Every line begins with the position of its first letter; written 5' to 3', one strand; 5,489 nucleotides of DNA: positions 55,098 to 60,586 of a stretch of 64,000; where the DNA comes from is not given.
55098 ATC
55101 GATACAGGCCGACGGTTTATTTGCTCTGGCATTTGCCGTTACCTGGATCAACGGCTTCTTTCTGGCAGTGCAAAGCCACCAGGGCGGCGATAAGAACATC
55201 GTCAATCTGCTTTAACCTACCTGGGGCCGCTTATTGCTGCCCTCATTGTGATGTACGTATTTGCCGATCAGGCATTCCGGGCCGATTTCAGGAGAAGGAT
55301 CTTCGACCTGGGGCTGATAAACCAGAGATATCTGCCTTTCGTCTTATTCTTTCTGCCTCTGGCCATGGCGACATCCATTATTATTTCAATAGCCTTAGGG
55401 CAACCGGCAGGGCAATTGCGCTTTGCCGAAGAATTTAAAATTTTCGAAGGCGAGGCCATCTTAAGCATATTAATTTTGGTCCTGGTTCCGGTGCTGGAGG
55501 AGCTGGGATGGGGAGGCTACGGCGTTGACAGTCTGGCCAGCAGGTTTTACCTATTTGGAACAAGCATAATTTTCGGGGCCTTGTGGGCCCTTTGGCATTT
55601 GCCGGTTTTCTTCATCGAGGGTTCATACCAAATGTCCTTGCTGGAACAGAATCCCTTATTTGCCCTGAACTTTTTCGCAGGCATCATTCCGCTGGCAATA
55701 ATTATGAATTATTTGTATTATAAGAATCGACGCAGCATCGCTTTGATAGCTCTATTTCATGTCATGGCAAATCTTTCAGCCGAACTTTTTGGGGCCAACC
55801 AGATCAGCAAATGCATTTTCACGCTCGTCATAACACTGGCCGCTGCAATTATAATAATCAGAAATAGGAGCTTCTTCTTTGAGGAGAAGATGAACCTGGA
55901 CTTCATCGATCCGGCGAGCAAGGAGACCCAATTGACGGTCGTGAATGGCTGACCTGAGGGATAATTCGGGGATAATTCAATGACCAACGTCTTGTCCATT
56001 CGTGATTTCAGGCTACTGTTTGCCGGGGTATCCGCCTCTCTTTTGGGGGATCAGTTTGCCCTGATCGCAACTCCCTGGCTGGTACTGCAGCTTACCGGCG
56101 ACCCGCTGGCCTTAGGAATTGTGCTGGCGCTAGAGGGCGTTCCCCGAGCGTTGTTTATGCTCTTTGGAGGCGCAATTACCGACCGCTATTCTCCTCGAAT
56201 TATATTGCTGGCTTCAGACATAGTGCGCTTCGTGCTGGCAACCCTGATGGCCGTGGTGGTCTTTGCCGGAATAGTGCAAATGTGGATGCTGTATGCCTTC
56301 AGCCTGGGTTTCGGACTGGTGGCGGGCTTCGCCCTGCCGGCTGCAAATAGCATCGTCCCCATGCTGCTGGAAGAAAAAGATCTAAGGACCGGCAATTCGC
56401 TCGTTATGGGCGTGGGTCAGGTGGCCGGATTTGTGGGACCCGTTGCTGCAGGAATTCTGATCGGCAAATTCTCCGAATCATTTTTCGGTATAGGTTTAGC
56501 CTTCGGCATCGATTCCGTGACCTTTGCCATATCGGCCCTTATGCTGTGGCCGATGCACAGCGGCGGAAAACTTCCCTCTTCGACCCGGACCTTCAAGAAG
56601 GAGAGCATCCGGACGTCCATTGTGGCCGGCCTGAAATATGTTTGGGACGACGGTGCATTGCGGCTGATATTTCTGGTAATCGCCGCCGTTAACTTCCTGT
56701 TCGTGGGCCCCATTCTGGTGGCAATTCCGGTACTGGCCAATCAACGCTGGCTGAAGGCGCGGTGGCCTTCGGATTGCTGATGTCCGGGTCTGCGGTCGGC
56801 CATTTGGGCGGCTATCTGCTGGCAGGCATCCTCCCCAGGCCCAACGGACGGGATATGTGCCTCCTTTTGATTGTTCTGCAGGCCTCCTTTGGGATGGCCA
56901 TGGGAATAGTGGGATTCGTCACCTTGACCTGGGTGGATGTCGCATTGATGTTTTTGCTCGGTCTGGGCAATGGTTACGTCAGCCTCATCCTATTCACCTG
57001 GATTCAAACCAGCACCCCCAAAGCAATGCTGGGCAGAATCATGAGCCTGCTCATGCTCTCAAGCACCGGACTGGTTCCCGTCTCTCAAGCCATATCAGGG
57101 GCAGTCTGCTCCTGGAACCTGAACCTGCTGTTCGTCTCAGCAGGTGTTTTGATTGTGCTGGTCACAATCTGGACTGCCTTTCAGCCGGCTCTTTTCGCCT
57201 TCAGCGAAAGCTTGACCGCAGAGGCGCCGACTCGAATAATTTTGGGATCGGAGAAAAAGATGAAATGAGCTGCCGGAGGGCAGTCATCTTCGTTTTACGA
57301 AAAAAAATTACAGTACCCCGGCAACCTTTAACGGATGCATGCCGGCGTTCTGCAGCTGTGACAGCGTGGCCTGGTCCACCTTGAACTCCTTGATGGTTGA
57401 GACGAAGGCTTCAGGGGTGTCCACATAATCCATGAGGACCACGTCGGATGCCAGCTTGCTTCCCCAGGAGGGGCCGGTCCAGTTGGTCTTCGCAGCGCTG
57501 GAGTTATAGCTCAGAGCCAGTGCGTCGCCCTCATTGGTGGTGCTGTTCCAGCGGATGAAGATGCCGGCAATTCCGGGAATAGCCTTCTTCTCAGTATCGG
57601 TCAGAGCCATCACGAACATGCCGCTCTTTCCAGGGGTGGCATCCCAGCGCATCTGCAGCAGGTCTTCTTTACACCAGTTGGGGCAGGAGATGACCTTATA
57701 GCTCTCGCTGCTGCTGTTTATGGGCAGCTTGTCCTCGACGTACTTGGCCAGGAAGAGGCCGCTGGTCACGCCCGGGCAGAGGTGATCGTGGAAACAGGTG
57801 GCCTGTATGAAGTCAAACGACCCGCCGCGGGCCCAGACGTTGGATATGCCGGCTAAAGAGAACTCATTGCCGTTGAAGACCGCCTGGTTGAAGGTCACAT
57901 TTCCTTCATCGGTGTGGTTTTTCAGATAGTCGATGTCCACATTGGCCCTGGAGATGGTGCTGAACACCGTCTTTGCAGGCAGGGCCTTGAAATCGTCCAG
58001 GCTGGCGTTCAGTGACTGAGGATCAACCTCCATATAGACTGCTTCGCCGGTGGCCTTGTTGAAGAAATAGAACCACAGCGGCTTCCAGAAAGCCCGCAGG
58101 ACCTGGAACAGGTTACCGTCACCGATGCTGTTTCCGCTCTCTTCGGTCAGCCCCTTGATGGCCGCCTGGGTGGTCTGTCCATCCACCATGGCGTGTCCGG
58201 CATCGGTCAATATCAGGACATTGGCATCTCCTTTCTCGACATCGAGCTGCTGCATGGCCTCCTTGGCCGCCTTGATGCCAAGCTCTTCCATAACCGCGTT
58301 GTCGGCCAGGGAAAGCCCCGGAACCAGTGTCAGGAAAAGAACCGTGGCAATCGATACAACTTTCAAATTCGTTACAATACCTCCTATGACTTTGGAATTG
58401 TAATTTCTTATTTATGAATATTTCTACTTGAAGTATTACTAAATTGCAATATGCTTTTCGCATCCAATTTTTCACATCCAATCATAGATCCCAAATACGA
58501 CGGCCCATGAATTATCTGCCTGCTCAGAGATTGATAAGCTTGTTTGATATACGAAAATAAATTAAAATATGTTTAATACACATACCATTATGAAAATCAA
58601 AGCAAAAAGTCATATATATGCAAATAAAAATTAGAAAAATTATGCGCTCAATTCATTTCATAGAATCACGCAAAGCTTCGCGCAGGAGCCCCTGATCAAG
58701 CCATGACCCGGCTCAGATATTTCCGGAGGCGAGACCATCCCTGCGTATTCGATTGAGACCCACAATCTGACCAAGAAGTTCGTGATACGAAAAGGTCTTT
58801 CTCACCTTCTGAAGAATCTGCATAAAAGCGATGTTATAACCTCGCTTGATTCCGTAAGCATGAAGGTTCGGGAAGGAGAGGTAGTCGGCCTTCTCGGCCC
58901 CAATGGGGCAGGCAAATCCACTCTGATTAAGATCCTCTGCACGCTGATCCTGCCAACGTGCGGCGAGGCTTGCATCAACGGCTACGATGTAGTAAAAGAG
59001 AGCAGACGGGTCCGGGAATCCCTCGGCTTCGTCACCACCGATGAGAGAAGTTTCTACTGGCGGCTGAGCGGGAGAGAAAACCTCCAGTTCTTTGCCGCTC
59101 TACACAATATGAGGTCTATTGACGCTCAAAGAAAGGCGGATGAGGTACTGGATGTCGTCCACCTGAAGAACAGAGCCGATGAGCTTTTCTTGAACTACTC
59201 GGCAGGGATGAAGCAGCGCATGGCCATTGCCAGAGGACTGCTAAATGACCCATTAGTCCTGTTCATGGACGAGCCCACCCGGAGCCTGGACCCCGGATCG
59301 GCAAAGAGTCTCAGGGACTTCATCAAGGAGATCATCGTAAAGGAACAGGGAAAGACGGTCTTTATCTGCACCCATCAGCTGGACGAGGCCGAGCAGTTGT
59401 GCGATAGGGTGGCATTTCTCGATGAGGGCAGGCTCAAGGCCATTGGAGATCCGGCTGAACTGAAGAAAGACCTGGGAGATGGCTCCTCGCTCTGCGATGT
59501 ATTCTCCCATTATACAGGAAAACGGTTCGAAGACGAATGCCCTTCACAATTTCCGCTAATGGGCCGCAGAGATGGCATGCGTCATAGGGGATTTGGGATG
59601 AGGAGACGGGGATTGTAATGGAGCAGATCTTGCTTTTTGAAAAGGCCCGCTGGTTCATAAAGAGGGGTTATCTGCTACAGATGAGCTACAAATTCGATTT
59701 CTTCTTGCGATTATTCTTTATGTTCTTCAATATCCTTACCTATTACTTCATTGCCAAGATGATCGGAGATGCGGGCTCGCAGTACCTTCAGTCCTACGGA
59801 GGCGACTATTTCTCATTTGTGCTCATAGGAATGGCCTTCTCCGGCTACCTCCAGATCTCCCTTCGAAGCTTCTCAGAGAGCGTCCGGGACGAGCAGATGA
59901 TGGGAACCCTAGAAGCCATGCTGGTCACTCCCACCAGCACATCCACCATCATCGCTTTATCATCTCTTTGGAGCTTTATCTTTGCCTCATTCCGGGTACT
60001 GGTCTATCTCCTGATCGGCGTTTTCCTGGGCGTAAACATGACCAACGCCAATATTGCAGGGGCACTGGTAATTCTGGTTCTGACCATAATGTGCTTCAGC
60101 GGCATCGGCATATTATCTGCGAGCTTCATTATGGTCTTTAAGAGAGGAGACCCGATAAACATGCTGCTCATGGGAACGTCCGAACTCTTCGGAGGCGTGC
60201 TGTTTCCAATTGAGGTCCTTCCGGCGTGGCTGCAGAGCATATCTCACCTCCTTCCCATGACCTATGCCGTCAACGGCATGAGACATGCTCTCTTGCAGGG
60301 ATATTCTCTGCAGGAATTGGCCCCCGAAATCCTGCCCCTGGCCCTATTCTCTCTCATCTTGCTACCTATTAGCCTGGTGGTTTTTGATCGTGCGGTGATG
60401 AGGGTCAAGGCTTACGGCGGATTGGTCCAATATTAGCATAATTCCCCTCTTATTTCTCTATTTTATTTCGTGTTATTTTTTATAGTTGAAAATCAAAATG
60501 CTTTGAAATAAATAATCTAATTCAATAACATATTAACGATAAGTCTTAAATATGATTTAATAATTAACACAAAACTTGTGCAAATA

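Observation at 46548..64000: Duplicated module: secreted FmdE-domain protein + SAM methyltransferase + FecB-type binding protein + FecCD/FecE importer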

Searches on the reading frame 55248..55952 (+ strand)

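Call 4: search_protein_families(library=pfam, proteins=[window:55248-55952:+], max_evalue=0.01)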
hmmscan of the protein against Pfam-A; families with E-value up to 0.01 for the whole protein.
window:55248-55952:+ (234 aa): 1 family
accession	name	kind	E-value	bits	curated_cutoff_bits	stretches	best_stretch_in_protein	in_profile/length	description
PF02517.21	Rce1-like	-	3.1e-11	43.8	22.4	1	70-176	5-92/93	Type II CAAX prenyl endopeptidase Rce1-like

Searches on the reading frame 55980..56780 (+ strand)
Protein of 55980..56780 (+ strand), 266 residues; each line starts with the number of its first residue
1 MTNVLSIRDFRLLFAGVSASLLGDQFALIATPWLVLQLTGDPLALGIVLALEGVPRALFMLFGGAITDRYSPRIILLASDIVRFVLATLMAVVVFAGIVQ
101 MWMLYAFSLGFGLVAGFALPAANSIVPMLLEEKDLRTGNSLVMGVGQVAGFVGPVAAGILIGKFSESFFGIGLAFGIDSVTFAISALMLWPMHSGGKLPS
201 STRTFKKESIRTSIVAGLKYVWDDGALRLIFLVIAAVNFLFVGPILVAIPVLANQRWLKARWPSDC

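Call 4: search_protein_families(library=pfam, proteins=[window:55980-56780:+], max_evalue=0.01)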
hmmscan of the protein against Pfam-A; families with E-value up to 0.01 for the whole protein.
window:55980-56780:+ (266 aa): 3 families
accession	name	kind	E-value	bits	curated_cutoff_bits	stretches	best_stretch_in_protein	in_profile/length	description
PF07690.21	MFS_1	-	7.1e-20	71.6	33.4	1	13-253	1-229/347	Major Facilitator Superfamily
PF05977.19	MFS_3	-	3.4e-19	69.1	27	1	5-255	7-247/524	Transmembrane secretion effector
PF13347.12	MFS_2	-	0.00017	20.7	27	1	2-140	218-353/427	MFS/sugar transport protein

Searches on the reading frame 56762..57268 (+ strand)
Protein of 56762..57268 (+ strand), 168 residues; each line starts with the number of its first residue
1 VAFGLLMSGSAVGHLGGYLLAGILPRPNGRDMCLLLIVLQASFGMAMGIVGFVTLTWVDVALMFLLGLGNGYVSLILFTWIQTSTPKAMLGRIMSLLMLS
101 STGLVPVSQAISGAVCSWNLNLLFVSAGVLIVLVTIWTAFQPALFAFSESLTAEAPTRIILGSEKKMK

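Call 4: search_protein_families(library=pfam, proteins=[window:56762-57268:+], max_evalue=0.01)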
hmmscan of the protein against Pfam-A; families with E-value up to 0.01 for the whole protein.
window:56762-57268:+ (168 aa): 1 family
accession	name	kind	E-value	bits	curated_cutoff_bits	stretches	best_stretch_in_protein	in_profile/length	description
PF07690.21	MFS_1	-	1.4e-05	24.6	33.4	1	4-101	242-339/347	Major Facilitator Superfamily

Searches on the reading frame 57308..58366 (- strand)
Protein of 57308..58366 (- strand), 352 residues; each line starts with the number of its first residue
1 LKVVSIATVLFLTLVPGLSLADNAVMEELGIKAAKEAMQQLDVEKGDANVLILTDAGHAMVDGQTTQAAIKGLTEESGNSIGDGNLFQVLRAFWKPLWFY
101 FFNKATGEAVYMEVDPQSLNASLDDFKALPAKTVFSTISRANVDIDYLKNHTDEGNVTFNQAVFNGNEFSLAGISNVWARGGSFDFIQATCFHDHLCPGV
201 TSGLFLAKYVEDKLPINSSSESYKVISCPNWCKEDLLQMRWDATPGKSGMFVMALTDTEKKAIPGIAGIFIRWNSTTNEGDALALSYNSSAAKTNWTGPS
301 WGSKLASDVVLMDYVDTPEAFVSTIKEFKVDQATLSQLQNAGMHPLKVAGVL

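Call 3: search_protein_families(library=pfam, proteins=[window:57308-58366:-], max_evalue=0.01)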
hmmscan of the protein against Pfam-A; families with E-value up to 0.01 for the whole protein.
window:57308-58366:- (352 aa): 1 family
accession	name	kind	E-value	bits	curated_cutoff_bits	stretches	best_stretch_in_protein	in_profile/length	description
PF02663.19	FmdE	-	8.6e-15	55.4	22.9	1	192-255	1-64/133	FmdE, Molybdenum formylmethanofuran dehydrogenase operon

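Call 10: search_protein_families(library=ncbifam, proteins=[window:57308-58366:-], max_evalue=0.001)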
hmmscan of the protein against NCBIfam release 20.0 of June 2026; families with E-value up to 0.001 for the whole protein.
window:57308-58366:- (352 aa): 0 families

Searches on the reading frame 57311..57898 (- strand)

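Call 43: search_protein_families(library=pfam, proteins=[window:57311-57898:-], max_evalue=1)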
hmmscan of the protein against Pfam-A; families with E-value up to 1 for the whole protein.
seq(196 aa): 2 families
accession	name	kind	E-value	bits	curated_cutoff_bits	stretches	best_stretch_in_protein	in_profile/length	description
PF02663.19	FmdE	-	1.3e-11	45.1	22.9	1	36-99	1-64/133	FmdE, Molybdenum formylmethanofuran dehydrogenase operon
PF20148.4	DUF6531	-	0.15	12.9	24.1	1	129-154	30-55/74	Domain of unknown function (DUF6531)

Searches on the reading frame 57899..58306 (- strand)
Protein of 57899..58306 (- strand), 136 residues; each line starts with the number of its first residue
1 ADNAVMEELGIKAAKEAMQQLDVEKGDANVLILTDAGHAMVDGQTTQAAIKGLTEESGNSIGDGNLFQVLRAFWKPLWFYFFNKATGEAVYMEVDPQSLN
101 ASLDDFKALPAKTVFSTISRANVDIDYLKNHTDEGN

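Call 43: search_protein_families(library=pfam, proteins=[window:57899-58306:-], max_evalue=1)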
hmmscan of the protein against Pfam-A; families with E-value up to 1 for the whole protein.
seq(136 aa): 2 families
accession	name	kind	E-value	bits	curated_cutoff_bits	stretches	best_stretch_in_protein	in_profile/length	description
PF02663.19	FmdE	-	0.038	14.5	22.9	1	9-98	11-86/133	FmdE, Molybdenum formylmethanofuran dehydrogenase operon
PF14090.12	HTH_39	-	0.25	11.7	21.3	1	15-54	19-58/70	Winged helix-turn-helix domain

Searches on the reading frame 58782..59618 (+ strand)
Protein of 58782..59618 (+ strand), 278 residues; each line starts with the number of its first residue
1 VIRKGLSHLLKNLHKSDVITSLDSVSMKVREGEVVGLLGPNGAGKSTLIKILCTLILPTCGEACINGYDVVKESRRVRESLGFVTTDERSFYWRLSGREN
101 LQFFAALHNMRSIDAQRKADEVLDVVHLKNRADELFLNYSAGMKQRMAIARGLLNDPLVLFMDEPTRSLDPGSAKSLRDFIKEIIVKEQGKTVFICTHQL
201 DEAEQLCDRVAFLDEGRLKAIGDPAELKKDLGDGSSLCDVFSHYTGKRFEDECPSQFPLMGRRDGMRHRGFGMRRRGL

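Call 4: search_protein_families(library=pfam, proteins=[window:58782-59618:+], max_evalue=0.01)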
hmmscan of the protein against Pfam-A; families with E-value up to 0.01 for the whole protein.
window:58782-59618:+ (278 aa): 8 families
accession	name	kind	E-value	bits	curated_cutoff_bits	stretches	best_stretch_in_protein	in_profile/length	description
PF00005.33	ABC_tran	-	2.7e-30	106.2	25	1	22-166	1-136/137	ABC transporter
PF13304.12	AAA_21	-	1.7e-09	38.6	27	2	126-199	225-299/304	AAA domain, putative AbiEii toxin, Type IV TA system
PF13555.12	AAA_29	-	0.00018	21.6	27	1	24-59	14-49/61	P-loop containing region of AAA domain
PF13175.12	AAA_15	-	0.00023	21.3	32.1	0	155-198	327-369/374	AAA ATPase domain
PF03215.21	Rad17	-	0.00045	20.7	23.8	1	16-91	29-102/186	Rad17 P-loop domain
PF13476.12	AAA_23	-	0.0032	18.6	27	0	35-54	22-41/201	AAA domain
PF13191.12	AAA_16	-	0.0047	17.9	32.6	0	24-181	14-156/167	AAA ATPase domain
PF13166.12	AAA_13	-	0.005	16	36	0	156-201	526-572/713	AAA domain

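Call 10: search_protein_families(library=ncbifam, proteins=[window:58782-59618:+], max_evalue=0.001)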
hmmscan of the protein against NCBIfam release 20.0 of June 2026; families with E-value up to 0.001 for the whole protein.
window:58782-59618:+ (278 aa): 188 families (the best 25 are shown)
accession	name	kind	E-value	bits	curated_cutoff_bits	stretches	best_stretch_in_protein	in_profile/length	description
TIGR01188.1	drrA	subfamily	1.6e-75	254.2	312.45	1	19-233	6-217/302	daunorubicin resistance ABC transporter, ATP-binding protein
TIGR03522.1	GldA_ABC_ATP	equivalog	5.8e-47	160.6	402.6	1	20-222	16-214/301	gliding motility-associated ABC transporter ATP-binding subunit GldA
NF010060.0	PRK13537.1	equivalog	1.4e-45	155.5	521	1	20-243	29-245/314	nodulation factor ABC transporter ATP-binding protein NodI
TIGR03864.1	PQQ_ABC_ATP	hypoth_equivalog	1.7e-45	155.3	302.25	1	20-243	15-234/236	ABC transporter, ATP-binding subunit, PQQ-dependent alcohol dehydrogenase system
TIGR03740.1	galliderm_ABC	subfamily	7.5e-44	150.1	309.75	1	11-220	8-204/223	lantibiotic protection ABC transporter ATP-binding subunit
NF033858.1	ABC2_perm_RbbA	equivalog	9e-44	149.6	1050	1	19-244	279-500/909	ribosome-associated ATPase/putative transporter RbbA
NF010059.0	PRK13536.1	equivalog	1.5e-43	148.9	549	1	22-247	59-277/342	nodulation factor ABC transporter ATP-binding protein NodI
TIGR00968.1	3a0106s01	subfamily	3e-39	134.9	342.75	1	19-229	13-220/237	sulfate ABC transporter ATP-binding protein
TIGR01288.1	nodI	equivalog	3.3e-39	134.7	424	1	22-247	20-238/303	nodulation factor ABC transporter ATP-binding protein NodI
TIGR01186.1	proV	subfamily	2.6e-37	128.8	326.6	1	21-228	8-218/363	betaine/proline/choline family ABC transporter ATP-binding protein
TIGR04521.1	ECF_ATPase_2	equivalog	2.1e-36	125.4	330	1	20-229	19-234/279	energy-coupling factor transporter ATPase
TIGR03375.1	type_I_sec_LssB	subfamily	6.7e-36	123.8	693.1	1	16-230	477-691/696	type I secretion system permease/ATPase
TIGR03265.1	PhnT2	equivalog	4.7e-35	121.4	457.7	1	15-228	13-223/353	putative 2-aminoethylphosphonate ABC transporter ATP-binding protein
TIGR04406.1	LPS_export_lptB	equivalog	8.4e-35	120.2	240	1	8-229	6-224/239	LPS export ABC transporter ATP-binding protein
TIGR02315.1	ABC_phnC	equivalog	2.4e-34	118.8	266.1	1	19-229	15-235/243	phosphonate ABC transporter ATP-binding protein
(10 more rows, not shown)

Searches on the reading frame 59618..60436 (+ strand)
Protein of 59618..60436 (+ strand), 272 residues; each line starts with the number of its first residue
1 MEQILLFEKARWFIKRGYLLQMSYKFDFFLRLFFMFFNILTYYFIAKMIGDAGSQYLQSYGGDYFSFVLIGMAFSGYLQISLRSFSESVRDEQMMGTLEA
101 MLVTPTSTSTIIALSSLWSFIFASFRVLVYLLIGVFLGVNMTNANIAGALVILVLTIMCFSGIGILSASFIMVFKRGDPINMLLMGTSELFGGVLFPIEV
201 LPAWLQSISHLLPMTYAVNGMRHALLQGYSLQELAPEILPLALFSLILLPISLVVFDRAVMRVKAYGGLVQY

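Call 4: search_protein_families(library=pfam, proteins=[window:59618-60436:+], max_evalue=0.01)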
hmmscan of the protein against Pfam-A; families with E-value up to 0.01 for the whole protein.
window:59618-60436:+ (272 aa): 2 families
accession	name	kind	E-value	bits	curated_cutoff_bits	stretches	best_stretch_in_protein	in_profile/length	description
PF01061.29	ABC2_membrane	-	2.7e-20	73.2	26.9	1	12-225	5-210/211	ABC-2 type transporter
PF12698.13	ABC2_membrane_3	-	1.4e-08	34.7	31.6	1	56-253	156-346/347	ABC-2 family transporter protein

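Call 10: search_protein_families(library=ncbifam, proteins=[window:59618-60436:+], max_evalue=0.001)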
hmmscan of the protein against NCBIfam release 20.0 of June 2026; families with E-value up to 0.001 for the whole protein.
window:59618-60436:+ (272 aa): 9 families
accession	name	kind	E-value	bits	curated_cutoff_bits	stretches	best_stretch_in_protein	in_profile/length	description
TIGR01247.1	drrB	subfamily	8.7e-16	58.3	223.05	1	58-256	39-236/236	daunorubicin resistance ABC transporter membrane protein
NF011648.0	PRK15066.1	subfamily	3.6e-12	46.4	225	1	42-259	38-252/257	ABC transporter permease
TIGR03062.1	pip_yhgE_Cterm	subfamily_domain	1.4e-11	44.4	102.2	1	105-258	55-205/208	YhgE/Pip family protein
TIGR00025.1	Mtu_efflux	paralog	1.3e-10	41.2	146.9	1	32-259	9-237/238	ABC transporter efflux protein, DrrB family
TIGR01291.1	nodJ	subfamily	8.2e-07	28.8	206.65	1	93-259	86-250/253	ABC-2 type transporter, NodJ family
TIGR01248.1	drrC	subfamily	8.4e-05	22.8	165.65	1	92-223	15-147/152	daunorubicin resistance protein C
NF033858.1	ABC2_perm_RbbA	equivalog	0.00011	20.2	1050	1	88-257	735-905/909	ribosome-associated ATPase/putative transporter RbbA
NF050053.1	CapPschTportKpsM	equivalog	0.0002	21.4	300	1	111-256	103-247/257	capsule polysaccharide transporter KpsM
TIGR00956.1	3a01205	subfamily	0.00093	16.9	1959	0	117-232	1183-1302/1394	pleiotropic drug resistance family protein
